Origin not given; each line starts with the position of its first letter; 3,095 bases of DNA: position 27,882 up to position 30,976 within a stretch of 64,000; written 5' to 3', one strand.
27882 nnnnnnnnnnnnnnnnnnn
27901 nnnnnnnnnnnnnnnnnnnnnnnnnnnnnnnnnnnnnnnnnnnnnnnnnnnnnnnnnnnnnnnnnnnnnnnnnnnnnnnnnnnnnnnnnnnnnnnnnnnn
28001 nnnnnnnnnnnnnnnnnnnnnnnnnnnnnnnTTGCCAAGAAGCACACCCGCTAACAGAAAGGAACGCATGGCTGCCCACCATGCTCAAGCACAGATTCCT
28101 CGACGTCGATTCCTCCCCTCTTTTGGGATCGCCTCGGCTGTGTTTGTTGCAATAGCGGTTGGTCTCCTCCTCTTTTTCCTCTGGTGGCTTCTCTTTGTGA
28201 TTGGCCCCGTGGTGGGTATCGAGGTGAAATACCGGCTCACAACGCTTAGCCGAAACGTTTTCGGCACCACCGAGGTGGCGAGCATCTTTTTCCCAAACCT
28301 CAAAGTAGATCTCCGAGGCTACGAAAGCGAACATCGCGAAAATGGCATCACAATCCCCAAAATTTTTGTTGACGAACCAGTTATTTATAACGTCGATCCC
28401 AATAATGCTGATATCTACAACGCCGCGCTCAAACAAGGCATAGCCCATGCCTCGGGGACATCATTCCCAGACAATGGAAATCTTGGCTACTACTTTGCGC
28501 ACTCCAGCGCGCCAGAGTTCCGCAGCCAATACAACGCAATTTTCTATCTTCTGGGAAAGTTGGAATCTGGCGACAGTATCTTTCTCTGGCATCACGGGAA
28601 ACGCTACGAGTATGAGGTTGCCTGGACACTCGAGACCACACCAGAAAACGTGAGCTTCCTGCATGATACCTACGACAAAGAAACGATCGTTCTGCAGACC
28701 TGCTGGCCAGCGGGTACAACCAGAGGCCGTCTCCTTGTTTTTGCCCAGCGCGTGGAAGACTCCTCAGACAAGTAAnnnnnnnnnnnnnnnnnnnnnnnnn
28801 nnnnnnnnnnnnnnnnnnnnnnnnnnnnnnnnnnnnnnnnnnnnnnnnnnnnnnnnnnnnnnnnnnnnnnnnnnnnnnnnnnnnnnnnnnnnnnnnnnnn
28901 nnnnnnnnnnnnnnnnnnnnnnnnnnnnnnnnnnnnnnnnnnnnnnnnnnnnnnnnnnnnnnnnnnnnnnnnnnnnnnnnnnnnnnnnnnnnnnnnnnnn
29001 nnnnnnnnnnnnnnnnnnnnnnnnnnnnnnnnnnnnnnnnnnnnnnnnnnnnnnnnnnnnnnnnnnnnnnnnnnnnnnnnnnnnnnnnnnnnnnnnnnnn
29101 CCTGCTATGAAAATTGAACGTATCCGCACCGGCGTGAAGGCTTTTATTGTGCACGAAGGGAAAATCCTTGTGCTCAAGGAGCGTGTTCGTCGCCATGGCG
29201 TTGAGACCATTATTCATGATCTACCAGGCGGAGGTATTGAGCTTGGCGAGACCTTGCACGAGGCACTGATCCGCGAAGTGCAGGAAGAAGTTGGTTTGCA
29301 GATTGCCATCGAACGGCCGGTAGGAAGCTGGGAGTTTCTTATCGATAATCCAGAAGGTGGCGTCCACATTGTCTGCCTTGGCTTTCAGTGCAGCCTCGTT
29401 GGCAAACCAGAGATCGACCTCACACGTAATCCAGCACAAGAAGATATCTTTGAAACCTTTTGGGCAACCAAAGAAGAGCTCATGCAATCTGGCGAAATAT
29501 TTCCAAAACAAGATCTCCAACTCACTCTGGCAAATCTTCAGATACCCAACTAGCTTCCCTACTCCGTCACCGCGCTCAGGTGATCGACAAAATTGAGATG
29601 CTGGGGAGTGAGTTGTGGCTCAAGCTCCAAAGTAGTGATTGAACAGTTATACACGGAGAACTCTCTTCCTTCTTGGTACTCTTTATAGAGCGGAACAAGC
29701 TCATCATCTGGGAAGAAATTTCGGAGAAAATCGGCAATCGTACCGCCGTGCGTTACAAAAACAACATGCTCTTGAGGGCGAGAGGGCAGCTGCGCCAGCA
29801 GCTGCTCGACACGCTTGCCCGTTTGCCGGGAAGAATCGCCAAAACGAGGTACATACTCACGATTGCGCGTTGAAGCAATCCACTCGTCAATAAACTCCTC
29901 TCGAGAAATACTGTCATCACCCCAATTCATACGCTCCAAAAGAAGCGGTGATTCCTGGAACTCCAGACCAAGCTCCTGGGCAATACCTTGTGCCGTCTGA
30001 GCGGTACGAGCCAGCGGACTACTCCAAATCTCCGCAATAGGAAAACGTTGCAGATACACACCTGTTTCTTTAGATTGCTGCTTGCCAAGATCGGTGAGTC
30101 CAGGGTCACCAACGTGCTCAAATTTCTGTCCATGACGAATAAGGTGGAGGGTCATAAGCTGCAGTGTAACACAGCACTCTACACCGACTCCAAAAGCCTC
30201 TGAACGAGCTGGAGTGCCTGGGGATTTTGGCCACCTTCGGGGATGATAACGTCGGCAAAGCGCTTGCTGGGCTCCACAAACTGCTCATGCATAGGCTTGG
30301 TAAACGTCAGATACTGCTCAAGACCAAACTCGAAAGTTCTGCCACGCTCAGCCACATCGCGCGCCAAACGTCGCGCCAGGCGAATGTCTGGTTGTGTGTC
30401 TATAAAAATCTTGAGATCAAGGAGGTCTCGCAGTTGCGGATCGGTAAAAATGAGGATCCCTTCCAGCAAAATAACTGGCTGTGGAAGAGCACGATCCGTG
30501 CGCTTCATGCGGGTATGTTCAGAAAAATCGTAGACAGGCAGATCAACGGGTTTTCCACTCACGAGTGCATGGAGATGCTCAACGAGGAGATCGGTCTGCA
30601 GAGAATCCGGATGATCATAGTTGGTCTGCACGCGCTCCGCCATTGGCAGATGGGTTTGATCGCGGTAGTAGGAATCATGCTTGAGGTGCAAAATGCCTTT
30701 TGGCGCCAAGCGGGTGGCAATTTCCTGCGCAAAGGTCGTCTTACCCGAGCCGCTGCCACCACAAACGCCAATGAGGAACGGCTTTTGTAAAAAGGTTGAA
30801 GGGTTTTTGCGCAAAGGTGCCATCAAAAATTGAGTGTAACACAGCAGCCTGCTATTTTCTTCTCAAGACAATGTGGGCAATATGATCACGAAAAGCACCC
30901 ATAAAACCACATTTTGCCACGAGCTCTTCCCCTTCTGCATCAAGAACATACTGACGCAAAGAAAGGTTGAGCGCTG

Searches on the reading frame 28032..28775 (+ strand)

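Call 60: search_protein_families(library=pfam, proteins=[window:28032-28775:+], max_evalue=0.0001)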
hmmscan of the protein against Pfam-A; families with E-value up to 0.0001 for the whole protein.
window:28032-28775:+ (247 aa): 1 family
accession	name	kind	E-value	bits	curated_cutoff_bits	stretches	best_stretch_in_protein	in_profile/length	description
PF04203.18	Sortase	-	2e-18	66.8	26.6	1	106-241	1-125/125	Sortase domain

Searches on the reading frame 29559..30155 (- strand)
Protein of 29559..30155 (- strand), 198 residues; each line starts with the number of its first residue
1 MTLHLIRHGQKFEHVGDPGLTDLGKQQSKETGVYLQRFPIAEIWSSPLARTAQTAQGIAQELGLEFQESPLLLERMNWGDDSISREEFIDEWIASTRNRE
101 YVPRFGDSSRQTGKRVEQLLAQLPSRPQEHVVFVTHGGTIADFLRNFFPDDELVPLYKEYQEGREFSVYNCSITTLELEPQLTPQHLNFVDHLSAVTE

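Call 60: search_protein_families(library=pfam, proteins=[window:29559-30155:-], max_evalue=0.0001)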
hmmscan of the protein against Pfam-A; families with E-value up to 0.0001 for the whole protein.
window:29559-30155:- (198 aa): 1 family
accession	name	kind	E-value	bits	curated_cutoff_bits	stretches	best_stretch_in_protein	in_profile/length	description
PF00300.27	His_Phos_1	-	6e-28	98.3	21.7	1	3-181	1-184/194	Histidine phosphatase superfamily (branch 1)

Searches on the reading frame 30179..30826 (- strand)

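Call 60: search_protein_families(library=pfam, proteins=[window:30179-30826:-], max_evalue=0.0001)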
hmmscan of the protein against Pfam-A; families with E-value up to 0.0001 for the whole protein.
window:30179-30826:- (215 aa): 3 families
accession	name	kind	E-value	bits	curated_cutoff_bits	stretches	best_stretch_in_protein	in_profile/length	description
PF00485.24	PRK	-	5.1e-41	141.1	22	1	18-201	1-193/196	Phosphoribulokinase / Uridine kinase family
PF13238.12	AAA_18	-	2.3e-05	25.3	29.4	1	19-160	1-115/128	AAA domain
PF13671.12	AAA_33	-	5.3e-05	24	27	0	18-89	1-63/143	AAA domain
